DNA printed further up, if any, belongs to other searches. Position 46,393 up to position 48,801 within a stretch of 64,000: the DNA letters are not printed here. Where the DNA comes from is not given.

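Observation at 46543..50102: Putative porin-cytochrome conduit (MtrAB/MtoAB/PioAB-like) for extracellular electron transfer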

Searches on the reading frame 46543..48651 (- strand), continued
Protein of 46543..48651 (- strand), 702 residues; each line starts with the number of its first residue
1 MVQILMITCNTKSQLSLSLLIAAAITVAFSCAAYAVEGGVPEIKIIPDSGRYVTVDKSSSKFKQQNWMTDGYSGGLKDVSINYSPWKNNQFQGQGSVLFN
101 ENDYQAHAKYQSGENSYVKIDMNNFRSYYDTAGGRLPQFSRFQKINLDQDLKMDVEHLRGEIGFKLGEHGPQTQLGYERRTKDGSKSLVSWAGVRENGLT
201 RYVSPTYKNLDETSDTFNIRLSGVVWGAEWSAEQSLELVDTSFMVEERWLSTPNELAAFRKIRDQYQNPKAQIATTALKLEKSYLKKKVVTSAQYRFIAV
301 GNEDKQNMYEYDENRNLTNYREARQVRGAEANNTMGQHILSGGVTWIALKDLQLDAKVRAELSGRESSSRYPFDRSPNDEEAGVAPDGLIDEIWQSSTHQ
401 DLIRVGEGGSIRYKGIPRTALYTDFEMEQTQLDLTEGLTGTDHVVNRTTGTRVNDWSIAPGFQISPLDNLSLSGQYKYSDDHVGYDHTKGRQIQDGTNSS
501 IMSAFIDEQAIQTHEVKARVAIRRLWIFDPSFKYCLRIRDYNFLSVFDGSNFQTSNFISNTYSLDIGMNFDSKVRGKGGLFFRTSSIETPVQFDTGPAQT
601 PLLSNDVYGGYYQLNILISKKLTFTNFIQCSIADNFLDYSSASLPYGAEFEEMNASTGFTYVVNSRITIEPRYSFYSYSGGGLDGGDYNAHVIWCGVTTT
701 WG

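Call 35: search_protein_representatives(alignment_id=A1)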
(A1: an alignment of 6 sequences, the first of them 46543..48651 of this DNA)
Query: 6 sequences, 697 profile positions. Proteins with E-value up to 0.001 (for the whole library): 1166; up to 1e-10: 900; up to 1e-30: 522. The best 150 are listed.
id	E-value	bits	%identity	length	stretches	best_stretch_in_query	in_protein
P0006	2.4e-238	809.5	-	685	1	20-697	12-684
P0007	3.4e-192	657.0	-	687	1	12-697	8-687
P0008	1.4e-190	651.6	-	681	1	37-694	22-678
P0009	4.8e-190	649.8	-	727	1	27-697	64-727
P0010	2.5e-189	647.5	-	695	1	24-697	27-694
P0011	1.4e-186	638.4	-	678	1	15-697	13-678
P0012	2.2e-186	637.7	-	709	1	28-697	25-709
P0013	5.8e-186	636.4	-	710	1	10-697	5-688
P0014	1.4e-183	628.5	-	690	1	9-697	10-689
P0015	1.6e-183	628.3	-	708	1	11-697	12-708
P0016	8.8e-174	596.1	-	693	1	23-695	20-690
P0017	7.1e-172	589.8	-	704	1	1-697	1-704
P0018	1.2e-171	589.0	-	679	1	36-697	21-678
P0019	9.5e-170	582.8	-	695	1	27-696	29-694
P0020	3.5e-166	571.0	-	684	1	32-697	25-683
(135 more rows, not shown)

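Call 40: search_solved_structures(query=A2, max_evalue=10, show_alignments=2)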
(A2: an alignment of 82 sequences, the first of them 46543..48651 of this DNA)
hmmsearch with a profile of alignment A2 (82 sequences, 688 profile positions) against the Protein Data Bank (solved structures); distinct sequences matched with E-value up to 10: 3.
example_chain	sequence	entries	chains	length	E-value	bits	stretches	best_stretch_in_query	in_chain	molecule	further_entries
7n8y_A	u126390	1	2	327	1.6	10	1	323-428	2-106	Phenylalanine--tRNA ligase alpha subunit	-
7vwy_G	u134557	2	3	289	1.9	9.8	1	481-530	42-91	Right origin-binding protein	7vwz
1d5y_A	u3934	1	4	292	1.9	9.7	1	481-530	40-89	ROB TRANSCRIPTION FACTOR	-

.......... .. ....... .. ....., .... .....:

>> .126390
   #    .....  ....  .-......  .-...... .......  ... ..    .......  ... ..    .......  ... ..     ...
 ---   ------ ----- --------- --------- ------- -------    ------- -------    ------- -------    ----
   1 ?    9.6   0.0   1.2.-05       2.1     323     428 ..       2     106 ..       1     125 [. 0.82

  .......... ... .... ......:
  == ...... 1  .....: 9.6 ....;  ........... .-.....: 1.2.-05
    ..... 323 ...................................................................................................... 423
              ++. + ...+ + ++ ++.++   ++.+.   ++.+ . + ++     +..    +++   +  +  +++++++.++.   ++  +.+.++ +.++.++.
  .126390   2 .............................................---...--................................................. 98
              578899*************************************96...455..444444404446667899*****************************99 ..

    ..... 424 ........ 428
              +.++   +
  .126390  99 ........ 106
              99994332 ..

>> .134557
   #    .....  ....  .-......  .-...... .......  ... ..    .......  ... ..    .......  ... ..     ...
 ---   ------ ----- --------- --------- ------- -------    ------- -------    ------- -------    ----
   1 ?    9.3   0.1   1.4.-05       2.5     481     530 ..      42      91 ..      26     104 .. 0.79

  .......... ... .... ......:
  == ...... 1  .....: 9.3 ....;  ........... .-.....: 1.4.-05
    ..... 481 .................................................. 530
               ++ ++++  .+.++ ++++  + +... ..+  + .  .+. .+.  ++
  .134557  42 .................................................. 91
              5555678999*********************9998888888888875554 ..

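Call 44: search_protein_families(library=pfam, alignment_id=A3, max_evalue=0.1)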
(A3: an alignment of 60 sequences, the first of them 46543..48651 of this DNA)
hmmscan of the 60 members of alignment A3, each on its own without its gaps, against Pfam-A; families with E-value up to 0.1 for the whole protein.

A. member 1, window:46543-48651:- (702 aa): 1 family
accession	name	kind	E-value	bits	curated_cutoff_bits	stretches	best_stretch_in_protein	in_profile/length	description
PF13505.12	OMP_b-brl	-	0.022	15.4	28.7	0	411-494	82-168/175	Outer membrane protein beta-barrel domain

B. families by the number of members that match (of 60 scanned): 16 families
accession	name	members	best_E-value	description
PF13505.12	OMP_b-brl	7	0.00063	Outer membrane protein beta-barrel domain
PF11854.14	MtrB_PioB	2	2.4e-05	Putative outer membrane beta-barrel porin, MtrB/PioB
PF10677.15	DUF2490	2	0.0086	Protein of unknown function (DUF2490)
PF07635.16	PSCyt1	1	3.3e-17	Planctomycete cytochrome C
PF07396.17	Porin_O_P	1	0.00018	Phosphate-selective porin O and P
PF13609.12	Porin_4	1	0.00052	Gram-negative porin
PF00593.30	TonB_dep_Rec_b-barrel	1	0.00094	TonB dependent receptor-like, beta-barrel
PF03797.25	Autotransporter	1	0.0044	Autotransporter beta-domain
PF02530.20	Porin_2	1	0.01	Porin subfamily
PF14905.12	OMP_b-brl_3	1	0.014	Outer membrane protein beta-barrel family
PF08343.15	RNR_N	1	0.037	Ribonucleotide reductase N-terminal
PF18703.7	MALT1_Ig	1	0.041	MALT1 Ig-like domain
PF20183.3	DUF6546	1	0.044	Family of unknown function (DUF6546)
PF13442.11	Cytochrome_CBB3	1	0.047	Cytochrome C oxidase, cbb3-type, subunit III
PF22297.1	PccH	1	0.054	PccH Cytochrome c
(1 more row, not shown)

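Call 45: search_protein_families(library=ncbifam, alignment_id=A3, max_evalue=0.1)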
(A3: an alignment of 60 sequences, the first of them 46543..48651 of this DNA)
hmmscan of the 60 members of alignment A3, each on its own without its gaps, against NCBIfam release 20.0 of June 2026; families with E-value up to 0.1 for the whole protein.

A. member 1, window:46543-48651:- (702 aa): 0 families

B. families by the number of members that match (of 60 scanned): 10 families
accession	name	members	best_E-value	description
NF041027.1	GSU2204_Se_pt_1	8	4.5e-08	GSU2204 family CXXCH-containing (seleno)protein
TIGR04565.1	OMP_myx_plus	3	0.0012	outer membrane beta-barrel domain-containing protein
NF028535.0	ANT_4p_II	1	0.00023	ANT(4')-II family aminoglycoside nucleotidyltransferase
TIGR03014.2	EpsL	1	0.00044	XrtB/PEP-CTERM-associated polysaccharide biosynthesis outer membrane protein EpsL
TIGR03509.1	OMP_MtrB_PioB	1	0.0024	MtrB/PioB family decaheme-associated outer membrane protein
TIGR02981.1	phageshock_pspE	1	0.0072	thiosulfate sulfurtransferase PspE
NF007627.0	PRK10287.1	1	0.015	thiosulfate sulfurtransferase PspE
NF006188.0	PRK08324.1-1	1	0.043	bifunctional aldolase/short-chain dehydrogenase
NF001218.0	PRK00192.1-5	1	0.047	mannosyl-3-phosphoglycerate phosphatase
NF053567.1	HBDA_AROS1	1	0.058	3-hydroxybenzoate--CoA ligase HbdA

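Call 80: search_protein_families(library=ncbifam, proteins=[L004:10139-10474:+, L001:8340-8699:+], max_evalue=0.001)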
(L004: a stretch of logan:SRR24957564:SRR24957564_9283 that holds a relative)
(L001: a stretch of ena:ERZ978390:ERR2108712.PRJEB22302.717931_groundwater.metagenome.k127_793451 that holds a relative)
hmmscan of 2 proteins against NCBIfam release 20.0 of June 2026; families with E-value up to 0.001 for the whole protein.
L004:10139-10474:+ (111 aa): 5 families
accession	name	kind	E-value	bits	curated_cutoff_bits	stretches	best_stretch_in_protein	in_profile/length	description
NF045930.1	Cytc6PetJCyano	equivalog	2.9e-10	40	135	1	6-106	11-102/110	cytochrome c6 PetJ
NF011054.0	PRK14486.1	equivalog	1.4e-08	34.6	447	1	14-110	206-291/294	putative bifunctional cbb3-type cytochrome c oxidase subunit II/cytochrome c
TIGR00782.1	ccoP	equivalog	3.3e-05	23.3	179.95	1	18-109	198-281/285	cytochrome-c oxidase, cbb3-type subunit III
NF050122.1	bc1_QcrC_actin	exception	0.00034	20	200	0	20-47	38-65/253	cytochrome bc1 complex diheme cytochrome c subunit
NF045774.1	cytochro_C551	exception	0.00088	19.2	118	0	19-105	35-105/110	cytochrome c551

L001:8340-8699:+ (119 aa): 1 family
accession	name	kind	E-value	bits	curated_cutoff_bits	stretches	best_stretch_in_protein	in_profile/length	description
TIGR04484.1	thiosulf_SoxA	equivalog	7.3e-05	22.2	110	0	30-77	97-145/212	sulfur oxidation c-type cytochrome SoxA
